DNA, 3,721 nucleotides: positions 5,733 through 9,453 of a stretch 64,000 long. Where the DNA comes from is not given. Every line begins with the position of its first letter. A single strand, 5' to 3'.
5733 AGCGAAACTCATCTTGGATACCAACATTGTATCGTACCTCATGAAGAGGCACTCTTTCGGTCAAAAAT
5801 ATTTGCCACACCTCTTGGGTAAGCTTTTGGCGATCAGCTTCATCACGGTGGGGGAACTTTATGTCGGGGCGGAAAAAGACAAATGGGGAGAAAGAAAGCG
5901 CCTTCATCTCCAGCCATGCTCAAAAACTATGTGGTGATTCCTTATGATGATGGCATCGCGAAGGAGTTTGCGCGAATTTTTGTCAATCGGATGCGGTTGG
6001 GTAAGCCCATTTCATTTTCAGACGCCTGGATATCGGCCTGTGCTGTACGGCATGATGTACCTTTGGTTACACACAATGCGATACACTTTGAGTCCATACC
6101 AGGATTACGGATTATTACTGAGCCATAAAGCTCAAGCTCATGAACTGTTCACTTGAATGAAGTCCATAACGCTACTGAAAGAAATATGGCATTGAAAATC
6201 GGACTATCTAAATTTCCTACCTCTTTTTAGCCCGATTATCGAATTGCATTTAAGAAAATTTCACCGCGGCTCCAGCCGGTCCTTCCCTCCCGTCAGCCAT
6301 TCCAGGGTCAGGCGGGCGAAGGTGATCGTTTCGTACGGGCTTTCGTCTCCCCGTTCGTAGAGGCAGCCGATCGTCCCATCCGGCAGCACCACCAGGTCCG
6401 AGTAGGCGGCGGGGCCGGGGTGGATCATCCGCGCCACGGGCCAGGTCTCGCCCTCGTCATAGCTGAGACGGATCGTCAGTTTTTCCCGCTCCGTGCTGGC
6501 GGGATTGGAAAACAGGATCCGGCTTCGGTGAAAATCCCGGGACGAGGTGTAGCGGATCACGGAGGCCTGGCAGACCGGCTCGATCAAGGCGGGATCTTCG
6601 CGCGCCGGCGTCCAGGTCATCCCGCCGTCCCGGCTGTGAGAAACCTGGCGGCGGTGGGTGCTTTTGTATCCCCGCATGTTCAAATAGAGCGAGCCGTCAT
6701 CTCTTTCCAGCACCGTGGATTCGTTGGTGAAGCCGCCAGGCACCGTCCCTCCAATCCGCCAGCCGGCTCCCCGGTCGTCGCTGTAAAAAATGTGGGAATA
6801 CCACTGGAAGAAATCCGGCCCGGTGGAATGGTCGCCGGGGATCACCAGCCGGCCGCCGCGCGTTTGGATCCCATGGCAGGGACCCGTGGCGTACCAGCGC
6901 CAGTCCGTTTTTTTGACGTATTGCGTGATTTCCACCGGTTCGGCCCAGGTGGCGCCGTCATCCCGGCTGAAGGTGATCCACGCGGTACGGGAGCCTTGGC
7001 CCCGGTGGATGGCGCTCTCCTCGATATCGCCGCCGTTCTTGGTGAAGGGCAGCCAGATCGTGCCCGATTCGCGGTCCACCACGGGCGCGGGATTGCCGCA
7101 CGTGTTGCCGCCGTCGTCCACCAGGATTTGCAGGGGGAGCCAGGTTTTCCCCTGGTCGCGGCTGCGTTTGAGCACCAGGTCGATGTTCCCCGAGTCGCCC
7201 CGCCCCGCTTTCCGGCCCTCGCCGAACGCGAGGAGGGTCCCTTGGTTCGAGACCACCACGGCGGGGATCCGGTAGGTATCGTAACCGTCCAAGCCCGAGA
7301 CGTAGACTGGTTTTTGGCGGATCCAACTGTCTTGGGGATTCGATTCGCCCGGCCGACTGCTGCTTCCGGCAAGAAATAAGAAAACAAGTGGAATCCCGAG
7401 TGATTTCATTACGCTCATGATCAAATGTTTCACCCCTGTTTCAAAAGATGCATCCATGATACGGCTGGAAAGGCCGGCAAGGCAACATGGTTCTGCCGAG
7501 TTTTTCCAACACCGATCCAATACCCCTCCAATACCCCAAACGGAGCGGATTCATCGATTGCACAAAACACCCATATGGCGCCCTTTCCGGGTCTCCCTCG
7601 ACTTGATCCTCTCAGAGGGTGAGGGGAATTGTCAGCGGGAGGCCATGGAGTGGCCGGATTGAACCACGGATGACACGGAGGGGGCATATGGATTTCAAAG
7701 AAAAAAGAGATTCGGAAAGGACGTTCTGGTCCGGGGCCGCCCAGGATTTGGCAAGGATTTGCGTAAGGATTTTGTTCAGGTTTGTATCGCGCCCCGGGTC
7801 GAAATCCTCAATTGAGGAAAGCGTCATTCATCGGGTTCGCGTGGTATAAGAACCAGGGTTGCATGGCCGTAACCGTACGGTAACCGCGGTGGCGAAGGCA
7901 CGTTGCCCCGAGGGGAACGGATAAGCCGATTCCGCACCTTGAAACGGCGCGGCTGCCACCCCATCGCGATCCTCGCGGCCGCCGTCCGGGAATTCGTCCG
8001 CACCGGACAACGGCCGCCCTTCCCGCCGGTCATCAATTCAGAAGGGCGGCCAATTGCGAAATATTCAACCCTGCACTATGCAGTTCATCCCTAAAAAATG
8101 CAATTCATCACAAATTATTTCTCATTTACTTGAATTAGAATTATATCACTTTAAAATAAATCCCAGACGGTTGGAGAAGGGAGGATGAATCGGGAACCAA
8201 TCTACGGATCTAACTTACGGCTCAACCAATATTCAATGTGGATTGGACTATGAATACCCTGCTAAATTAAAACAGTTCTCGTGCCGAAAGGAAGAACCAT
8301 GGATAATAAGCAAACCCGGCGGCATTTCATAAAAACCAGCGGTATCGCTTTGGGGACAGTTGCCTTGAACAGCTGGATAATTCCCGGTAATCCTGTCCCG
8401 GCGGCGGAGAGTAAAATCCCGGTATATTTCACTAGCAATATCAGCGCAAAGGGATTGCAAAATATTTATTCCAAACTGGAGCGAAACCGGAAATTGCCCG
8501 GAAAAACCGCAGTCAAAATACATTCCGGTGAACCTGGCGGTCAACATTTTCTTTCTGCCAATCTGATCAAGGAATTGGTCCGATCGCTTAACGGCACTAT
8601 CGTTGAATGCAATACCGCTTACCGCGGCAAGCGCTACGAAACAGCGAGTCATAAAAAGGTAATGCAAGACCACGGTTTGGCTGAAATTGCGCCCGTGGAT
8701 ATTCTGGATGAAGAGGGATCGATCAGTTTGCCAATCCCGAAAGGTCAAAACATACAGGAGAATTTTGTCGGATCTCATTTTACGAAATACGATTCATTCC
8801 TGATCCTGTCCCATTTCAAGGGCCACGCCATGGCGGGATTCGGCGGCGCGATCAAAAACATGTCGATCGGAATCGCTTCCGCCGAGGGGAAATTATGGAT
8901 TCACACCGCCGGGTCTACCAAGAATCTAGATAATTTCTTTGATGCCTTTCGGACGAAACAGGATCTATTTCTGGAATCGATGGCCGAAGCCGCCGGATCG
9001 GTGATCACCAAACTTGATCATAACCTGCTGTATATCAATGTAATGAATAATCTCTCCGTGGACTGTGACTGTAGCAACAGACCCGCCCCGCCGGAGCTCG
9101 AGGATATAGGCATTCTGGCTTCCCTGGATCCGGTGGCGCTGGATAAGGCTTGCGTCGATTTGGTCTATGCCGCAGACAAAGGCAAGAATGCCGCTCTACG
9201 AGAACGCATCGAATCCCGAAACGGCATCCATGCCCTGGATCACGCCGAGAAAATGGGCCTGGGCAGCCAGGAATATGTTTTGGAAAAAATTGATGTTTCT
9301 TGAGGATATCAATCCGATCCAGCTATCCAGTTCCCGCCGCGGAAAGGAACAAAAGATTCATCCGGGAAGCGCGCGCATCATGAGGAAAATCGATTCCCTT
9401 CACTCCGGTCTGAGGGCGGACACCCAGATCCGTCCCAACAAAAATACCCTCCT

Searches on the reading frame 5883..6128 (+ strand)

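Call 67: search_protein_families(library=pfam, proteins=[window:5883-6128:+], max_evalue=0.001)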
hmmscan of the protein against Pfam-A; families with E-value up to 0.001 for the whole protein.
window:5883-6128:+ (81 aa): 1 family
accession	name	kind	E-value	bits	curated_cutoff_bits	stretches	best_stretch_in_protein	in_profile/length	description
PF01850.27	PIN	-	9.5e-05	23.4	23.6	1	15-70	66-115/120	PIN domain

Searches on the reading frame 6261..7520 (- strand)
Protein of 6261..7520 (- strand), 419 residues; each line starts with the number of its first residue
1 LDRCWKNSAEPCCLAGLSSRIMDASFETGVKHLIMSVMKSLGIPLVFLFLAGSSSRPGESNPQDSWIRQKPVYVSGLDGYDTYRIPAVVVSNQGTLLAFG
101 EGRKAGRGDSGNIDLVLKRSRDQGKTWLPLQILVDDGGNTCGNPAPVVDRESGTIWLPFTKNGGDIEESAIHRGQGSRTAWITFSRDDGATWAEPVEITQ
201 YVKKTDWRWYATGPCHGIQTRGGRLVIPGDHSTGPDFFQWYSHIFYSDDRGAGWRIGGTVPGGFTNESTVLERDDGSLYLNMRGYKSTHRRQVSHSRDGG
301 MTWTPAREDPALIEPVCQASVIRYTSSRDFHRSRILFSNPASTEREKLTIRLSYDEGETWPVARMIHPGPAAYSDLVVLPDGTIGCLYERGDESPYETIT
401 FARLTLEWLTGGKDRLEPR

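Call 67: search_protein_families(library=pfam, proteins=[window:6261-7520:-], max_evalue=0.001)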
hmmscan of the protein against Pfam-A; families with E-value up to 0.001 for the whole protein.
window:6261-7520:- (419 aa): 6 families
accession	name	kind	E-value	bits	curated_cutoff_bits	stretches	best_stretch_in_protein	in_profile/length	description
PF13088.12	BNR_2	-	4.2e-38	131.7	31.4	1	94-385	1-276/277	BNR repeat-like domain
PF13859.12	BNR_3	-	6.9e-21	75.4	27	1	90-389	5-308/308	BNR repeat-like domain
PF24316.1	Tli3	-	2.1e-06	28.5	27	0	81-128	49-97/129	T6SS Tli3 immunity protein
PF02012.26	BNR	-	8.7e-06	25.4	27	0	295-304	2-11/12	BNR/Asp-box repeat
PF21471.3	Reelin_subrepeat-B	-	5.5e-05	23.4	27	0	289-351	58-105/127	Reelin subrepeat B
PF15902.12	Sortilin-Vps10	-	0.00019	20.8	33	0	295-361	381-432/446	Sortilin, neurotensin receptor 3,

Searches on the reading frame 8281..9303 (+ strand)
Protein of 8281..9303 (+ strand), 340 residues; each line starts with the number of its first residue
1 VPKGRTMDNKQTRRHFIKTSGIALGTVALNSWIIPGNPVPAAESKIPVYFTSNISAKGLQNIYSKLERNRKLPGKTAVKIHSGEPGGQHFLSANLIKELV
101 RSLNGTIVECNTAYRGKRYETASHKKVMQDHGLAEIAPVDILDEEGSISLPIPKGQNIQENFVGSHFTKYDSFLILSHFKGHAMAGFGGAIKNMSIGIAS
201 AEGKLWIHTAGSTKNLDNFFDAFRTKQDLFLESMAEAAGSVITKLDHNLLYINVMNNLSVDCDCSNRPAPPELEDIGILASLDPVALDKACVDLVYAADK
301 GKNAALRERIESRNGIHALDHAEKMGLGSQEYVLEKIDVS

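Call 67: search_protein_families(library=pfam, proteins=[window:8281-9303:+], max_evalue=0.001)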
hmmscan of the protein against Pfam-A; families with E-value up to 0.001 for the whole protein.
window:8281-9303:+ (340 aa): 1 family
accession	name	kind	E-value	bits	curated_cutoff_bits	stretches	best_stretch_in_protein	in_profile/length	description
PF04015.17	DUF362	-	7.8e-44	150.6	24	1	77-293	2-200/200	Domain of unknown function (DUF362)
